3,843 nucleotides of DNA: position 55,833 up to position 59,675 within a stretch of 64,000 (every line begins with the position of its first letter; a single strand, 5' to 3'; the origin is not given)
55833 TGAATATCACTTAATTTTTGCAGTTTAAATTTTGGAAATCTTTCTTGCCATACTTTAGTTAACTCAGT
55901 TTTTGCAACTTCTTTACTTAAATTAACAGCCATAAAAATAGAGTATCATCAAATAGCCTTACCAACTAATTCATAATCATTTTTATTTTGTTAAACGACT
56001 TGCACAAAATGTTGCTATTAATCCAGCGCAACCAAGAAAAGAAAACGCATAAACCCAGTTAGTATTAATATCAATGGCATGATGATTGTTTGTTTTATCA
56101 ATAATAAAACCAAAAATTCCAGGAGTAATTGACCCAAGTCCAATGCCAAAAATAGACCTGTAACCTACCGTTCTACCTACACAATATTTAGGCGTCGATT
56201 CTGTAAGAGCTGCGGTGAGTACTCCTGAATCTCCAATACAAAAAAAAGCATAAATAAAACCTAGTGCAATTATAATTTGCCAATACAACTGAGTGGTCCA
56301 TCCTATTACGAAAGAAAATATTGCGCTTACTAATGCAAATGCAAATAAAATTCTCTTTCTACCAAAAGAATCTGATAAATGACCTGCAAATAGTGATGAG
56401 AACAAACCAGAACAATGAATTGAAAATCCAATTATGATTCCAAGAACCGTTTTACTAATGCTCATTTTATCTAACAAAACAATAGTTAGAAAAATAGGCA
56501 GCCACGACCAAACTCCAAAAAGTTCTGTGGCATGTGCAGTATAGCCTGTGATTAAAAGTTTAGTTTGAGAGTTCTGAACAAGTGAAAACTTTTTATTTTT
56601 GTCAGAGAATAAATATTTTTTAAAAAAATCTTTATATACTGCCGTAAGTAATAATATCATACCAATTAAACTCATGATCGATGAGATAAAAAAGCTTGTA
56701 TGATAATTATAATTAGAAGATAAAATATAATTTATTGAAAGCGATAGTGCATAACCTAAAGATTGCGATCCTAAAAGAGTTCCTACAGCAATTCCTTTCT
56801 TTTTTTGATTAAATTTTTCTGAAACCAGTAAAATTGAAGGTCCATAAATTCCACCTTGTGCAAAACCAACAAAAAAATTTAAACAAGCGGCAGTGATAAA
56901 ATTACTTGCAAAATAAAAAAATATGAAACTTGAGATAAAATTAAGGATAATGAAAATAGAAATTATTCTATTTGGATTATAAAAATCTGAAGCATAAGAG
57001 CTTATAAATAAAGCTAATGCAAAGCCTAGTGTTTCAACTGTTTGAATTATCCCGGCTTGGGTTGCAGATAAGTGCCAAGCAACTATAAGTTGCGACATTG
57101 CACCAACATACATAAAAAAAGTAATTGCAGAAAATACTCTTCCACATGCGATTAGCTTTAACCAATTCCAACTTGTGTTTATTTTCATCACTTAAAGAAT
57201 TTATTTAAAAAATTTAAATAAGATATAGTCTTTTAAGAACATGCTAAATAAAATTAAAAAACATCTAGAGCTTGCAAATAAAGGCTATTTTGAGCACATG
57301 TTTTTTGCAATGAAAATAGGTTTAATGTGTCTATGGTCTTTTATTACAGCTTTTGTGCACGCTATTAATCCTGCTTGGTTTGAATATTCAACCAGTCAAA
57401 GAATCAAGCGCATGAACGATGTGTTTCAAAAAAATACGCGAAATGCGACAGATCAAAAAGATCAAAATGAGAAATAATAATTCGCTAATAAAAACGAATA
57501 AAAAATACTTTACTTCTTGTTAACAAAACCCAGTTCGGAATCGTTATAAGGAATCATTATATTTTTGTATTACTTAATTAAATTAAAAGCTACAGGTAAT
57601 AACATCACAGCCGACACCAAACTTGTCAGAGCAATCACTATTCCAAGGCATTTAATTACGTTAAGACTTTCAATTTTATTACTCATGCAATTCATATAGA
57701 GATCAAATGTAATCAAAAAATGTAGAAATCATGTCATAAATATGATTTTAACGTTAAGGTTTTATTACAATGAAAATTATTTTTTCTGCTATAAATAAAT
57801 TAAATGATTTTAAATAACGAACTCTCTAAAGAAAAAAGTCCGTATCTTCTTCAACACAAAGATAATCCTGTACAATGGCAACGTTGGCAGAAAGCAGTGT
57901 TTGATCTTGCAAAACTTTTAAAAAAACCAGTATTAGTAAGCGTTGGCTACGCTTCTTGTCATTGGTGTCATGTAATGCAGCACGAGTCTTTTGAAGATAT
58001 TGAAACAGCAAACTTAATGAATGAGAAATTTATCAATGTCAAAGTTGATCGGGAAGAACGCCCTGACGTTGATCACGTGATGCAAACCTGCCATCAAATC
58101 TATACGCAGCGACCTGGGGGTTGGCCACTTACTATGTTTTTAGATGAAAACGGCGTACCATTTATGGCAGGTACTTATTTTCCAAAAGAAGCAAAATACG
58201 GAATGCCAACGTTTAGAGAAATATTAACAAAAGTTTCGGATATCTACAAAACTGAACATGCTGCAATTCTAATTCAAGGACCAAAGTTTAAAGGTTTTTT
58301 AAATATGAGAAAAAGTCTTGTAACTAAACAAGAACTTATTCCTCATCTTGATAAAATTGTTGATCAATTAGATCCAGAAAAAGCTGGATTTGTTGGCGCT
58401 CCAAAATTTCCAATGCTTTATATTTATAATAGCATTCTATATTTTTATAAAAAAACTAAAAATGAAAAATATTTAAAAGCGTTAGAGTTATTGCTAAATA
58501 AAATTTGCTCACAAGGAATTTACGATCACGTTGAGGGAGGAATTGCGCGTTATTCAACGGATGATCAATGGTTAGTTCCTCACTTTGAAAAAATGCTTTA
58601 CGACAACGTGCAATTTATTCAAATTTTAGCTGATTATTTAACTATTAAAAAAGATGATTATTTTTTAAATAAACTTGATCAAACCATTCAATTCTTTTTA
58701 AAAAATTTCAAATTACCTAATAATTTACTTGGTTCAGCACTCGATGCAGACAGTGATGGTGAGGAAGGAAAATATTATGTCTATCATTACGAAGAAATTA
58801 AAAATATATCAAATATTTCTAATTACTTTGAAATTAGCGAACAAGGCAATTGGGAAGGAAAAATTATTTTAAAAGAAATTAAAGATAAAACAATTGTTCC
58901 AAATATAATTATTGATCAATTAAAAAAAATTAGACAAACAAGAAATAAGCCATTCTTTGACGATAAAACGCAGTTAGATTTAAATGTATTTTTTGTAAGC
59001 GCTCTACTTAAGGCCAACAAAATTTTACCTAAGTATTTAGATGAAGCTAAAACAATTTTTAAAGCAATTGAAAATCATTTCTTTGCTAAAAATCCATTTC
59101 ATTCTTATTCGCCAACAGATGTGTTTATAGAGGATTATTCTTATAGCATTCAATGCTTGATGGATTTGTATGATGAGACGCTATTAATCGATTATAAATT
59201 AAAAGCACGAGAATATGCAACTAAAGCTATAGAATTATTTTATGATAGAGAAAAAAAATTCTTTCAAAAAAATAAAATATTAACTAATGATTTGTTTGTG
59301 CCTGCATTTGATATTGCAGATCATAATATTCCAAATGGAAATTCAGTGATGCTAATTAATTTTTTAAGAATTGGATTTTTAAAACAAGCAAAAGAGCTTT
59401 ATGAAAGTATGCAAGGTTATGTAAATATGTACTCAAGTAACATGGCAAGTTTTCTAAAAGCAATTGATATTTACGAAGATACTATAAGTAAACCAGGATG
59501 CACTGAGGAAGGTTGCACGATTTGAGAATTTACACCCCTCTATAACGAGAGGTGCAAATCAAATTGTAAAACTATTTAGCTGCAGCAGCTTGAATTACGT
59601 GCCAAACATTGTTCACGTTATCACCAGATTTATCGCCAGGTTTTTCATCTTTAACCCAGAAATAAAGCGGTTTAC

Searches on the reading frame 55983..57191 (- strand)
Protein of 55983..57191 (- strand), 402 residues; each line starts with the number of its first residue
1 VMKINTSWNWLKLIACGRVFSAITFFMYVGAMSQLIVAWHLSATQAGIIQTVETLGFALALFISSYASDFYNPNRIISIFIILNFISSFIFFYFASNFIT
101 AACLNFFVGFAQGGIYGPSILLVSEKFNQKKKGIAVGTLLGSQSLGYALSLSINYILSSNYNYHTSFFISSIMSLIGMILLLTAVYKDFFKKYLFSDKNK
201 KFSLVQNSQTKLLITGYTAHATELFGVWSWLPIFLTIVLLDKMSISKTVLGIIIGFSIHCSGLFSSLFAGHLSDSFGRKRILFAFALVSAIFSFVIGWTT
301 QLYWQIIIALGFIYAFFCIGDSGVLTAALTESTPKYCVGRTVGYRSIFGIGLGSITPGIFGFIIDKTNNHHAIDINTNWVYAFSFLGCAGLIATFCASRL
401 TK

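Call 48: search_protein_families(library=pfam, proteins=[window:55983-57191:-], max_evalue=0.00001)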
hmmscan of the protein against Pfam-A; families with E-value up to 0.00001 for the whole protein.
window:55983-57191:- (402 aa): 2 families
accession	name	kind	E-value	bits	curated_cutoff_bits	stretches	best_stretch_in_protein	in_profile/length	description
PF07690.21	MFS_1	-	5.4e-34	118.1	33.4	2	15-236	2-229/347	Major Facilitator Superfamily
PF00083.30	Sugar_tr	-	5.4e-10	39.2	22.3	1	253-385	50-176/452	Sugar (and other) transporter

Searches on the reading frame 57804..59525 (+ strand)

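Call 48: search_protein_families(library=pfam, proteins=[window:57804-59525:+], max_evalue=0.00001)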
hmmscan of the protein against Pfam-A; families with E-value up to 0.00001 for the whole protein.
window:57804-59525:+ (573 aa): 2 families
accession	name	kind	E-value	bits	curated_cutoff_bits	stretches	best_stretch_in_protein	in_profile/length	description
PF03190.21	Thioredox_DsbH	-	8.7e-65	218.1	27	1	5-158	2-154/163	Protein of unknown function, DUF255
PF13899.12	Thioredoxin_7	-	2e-06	28.3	27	1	25-113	2-81/83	Thioredoxin-like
